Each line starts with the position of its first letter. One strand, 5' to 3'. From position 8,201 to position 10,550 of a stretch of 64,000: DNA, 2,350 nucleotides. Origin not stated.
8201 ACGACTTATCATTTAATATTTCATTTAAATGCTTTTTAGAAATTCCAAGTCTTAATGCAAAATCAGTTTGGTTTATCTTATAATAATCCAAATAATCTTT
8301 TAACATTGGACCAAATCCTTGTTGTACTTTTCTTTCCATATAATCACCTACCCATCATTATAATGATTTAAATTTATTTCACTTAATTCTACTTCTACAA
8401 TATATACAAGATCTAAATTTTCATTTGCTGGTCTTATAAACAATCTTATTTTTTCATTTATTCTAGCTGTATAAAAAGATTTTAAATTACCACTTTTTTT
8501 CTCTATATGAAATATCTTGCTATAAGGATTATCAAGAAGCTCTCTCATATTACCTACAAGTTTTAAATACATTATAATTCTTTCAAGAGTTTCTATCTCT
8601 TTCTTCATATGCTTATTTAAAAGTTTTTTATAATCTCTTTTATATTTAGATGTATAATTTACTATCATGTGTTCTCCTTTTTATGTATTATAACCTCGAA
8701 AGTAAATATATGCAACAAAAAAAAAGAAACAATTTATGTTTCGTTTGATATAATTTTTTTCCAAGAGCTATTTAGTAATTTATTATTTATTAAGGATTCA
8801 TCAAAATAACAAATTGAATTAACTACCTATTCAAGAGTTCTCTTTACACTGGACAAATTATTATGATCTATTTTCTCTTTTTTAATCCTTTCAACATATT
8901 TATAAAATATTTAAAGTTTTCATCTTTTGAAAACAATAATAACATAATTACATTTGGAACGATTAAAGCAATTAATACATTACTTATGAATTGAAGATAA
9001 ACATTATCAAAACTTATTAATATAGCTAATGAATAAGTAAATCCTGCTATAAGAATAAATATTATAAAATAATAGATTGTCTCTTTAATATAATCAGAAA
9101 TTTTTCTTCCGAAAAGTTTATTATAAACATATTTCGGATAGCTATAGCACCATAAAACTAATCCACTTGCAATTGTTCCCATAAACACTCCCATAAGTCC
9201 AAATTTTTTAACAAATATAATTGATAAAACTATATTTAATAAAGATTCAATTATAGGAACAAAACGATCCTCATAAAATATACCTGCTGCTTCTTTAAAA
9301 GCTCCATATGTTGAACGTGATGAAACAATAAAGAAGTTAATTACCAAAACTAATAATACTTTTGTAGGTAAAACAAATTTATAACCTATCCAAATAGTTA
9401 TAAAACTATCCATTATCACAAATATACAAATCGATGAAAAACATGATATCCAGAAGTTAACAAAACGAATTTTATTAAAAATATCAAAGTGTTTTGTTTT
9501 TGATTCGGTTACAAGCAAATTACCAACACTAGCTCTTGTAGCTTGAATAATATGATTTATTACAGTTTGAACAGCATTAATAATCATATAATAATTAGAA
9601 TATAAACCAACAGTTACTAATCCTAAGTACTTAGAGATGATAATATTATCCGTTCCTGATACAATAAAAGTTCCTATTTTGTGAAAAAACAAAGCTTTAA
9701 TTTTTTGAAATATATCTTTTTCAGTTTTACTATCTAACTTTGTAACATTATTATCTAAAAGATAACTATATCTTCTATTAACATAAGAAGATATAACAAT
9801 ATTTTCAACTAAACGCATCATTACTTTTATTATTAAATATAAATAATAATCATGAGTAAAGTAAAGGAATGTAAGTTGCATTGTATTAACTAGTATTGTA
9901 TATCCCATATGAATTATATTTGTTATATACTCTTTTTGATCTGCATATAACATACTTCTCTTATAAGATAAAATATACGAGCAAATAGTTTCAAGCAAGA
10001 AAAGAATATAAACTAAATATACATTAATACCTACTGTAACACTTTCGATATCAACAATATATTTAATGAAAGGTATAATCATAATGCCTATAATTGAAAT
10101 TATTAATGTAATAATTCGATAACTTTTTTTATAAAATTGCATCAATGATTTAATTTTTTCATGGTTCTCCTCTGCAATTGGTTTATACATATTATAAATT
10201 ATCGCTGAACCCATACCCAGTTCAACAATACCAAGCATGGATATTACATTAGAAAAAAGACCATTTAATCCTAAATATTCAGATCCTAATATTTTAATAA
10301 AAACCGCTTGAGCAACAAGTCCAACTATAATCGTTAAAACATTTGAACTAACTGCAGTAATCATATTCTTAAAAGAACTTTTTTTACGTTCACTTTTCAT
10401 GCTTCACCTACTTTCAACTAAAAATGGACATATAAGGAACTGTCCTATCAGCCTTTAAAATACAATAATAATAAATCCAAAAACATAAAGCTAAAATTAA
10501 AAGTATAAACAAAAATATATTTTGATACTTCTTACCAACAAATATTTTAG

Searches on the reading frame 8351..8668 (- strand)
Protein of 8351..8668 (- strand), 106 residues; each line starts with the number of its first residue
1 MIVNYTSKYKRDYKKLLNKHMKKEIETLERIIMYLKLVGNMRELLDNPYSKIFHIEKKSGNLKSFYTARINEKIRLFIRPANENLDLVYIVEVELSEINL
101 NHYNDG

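Call 41: search_protein_families(library=pfam, proteins=[window:8351-8668:-], max_evalue=0.001)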
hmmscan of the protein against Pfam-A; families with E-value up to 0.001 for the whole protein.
window:8351-8668:- (106 aa): 0 families

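Call 86: search_protein_families(library=padloc, proteins=[window:8351-8668:-], max_evalue=0.01)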
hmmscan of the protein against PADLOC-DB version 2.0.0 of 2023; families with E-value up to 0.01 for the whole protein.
window:8351-8668:- (106 aa): 1 family
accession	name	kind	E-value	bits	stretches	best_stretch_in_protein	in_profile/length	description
PDLC01934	CARF7--CARF_RelE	-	0.0098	13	0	3-87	273-351/359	-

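Call 87: search_protein_families(library=ncbifam, proteins=[window:8351-8668:-], max_evalue=0.1)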
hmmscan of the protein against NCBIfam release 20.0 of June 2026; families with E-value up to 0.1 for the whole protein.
window:8351-8668:- (106 aa): 2 families
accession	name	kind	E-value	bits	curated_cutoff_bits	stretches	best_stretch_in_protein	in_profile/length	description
TIGR02116.1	toxin_Txe_YoeB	equivalog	0.00061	19.9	51.8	1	5-85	1-71/80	Txe/YoeB family addiction module toxin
TIGR02385.1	RelE_StbE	subfamily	0.0097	16.4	27.9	1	3-79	2-69/88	type II toxin-antitoxin system mRNA interferase toxin, RelE/StbE family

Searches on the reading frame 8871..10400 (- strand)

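Call 41: search_protein_families(library=pfam, proteins=[window:8871-10400:-], max_evalue=0.001)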
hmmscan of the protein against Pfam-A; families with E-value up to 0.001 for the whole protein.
window:8871-10400:- (510 aa): 1 family
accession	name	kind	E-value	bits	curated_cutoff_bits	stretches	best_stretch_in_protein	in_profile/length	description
PF01943.22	Polysacc_synt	-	9.8e-11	42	28.2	1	11-287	3-264/274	Polysaccharide biosynthesis protein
